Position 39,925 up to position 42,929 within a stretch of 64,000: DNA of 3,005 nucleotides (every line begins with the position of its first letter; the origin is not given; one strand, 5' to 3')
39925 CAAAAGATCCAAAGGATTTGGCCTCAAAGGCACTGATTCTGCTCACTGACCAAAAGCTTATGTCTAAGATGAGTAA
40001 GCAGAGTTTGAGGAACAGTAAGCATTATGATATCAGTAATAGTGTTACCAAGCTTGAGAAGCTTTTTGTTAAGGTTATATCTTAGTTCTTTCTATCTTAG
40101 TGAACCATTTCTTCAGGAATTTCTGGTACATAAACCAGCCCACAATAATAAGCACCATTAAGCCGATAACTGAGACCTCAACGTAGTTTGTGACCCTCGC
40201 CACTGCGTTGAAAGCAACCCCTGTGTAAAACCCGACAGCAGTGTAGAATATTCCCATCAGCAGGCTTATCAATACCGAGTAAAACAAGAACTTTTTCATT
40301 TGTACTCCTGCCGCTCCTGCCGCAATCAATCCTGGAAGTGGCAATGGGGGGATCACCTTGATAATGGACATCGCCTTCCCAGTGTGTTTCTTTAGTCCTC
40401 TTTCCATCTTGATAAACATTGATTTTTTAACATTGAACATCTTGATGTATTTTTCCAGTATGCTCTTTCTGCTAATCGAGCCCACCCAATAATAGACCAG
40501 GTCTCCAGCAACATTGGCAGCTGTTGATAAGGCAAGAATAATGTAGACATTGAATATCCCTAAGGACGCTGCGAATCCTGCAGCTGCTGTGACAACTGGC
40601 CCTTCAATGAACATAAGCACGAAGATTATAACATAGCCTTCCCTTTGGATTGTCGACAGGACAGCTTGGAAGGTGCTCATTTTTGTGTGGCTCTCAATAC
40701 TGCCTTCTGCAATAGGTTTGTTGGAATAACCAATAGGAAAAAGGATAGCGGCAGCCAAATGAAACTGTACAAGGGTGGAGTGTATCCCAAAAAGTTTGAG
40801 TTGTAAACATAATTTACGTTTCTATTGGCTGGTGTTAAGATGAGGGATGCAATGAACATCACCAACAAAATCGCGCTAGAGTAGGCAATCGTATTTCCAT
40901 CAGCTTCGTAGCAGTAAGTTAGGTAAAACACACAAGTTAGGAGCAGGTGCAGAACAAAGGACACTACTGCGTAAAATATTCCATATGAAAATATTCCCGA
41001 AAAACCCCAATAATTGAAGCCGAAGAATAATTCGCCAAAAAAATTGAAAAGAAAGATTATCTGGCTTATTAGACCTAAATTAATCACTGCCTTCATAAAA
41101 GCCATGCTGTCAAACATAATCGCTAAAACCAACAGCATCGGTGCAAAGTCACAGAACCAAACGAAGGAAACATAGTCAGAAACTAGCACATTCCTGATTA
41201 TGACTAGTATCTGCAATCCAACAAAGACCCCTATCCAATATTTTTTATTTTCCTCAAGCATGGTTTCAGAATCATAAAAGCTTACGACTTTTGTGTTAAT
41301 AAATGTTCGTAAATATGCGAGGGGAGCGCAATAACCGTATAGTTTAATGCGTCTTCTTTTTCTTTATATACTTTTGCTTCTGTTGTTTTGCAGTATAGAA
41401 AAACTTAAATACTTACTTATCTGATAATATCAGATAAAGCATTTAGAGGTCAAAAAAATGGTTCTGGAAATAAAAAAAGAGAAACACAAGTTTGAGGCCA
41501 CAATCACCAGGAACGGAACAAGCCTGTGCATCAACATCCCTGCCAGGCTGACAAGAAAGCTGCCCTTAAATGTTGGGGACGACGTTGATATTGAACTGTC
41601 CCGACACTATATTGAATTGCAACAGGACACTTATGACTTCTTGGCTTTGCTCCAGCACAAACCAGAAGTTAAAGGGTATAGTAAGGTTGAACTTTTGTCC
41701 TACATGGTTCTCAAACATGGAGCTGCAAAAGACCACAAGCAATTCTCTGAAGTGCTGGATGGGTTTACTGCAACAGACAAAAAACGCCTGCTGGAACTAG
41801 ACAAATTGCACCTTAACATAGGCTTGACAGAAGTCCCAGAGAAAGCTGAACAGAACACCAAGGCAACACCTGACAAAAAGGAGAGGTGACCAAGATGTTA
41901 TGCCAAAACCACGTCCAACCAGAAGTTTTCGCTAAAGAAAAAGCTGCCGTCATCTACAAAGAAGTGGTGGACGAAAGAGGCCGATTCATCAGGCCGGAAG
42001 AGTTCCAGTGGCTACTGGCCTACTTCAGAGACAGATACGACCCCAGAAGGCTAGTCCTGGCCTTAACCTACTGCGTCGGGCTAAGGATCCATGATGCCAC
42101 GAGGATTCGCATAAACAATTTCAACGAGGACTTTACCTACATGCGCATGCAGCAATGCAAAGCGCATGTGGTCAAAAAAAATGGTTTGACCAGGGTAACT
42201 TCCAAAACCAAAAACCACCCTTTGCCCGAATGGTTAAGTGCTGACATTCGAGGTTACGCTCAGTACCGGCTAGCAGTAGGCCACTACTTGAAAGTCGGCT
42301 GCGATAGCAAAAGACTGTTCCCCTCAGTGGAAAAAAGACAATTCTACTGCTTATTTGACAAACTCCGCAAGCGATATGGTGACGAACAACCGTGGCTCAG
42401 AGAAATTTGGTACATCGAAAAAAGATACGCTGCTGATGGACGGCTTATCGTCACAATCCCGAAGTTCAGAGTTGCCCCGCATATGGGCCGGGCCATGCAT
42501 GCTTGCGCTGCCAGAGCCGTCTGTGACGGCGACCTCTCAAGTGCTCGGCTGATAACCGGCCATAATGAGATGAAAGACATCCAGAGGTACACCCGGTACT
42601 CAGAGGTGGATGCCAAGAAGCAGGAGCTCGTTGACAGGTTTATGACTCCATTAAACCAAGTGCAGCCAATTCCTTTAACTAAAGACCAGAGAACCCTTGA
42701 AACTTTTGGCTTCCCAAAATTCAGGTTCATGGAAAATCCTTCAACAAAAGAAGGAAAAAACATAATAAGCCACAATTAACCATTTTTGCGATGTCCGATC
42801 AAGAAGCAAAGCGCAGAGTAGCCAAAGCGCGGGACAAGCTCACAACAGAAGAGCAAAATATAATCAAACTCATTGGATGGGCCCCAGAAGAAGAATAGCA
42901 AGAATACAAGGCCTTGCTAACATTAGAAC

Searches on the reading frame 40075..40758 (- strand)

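Call 15: search_protein_families(library=ncbifam, proteins=[window:40075-40758:-], max_evalue=0.00001)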
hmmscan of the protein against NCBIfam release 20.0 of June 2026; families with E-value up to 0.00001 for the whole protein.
window:40075-40758:- (227 aa): 2 families
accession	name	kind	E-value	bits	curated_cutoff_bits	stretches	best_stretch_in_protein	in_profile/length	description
NF052604.1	UndecprPTUtpABac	equivalog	7.9e-10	39.1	250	1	30-216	5-194/198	undecaprenyl phosphate transporter UptA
NF008102.0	PRK10847.1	equivalog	1.6e-06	28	236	1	47-206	45-201/219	DedA family protein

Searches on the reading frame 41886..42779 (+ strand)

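Call 16: search_protein_families(library=pfam, proteins=[window:41886-42779:+], max_evalue=0.00001)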
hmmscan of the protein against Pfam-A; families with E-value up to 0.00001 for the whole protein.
window:41886-42779:+ (297 aa): 0 families

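Call 47: search_protein_families(library=phrogs, proteins=[window:41886-42779:+], max_evalue=0.001)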
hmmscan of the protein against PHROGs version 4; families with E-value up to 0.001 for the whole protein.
window:41886-42779:+ (297 aa): 2 families
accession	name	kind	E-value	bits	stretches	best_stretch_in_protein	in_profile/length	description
phrog_1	-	integration and excision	1.3e-12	48.8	1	25-260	261-455/611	integrase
phrog_216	-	integration and excision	1.4e-11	45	1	24-246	45-232/301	integrase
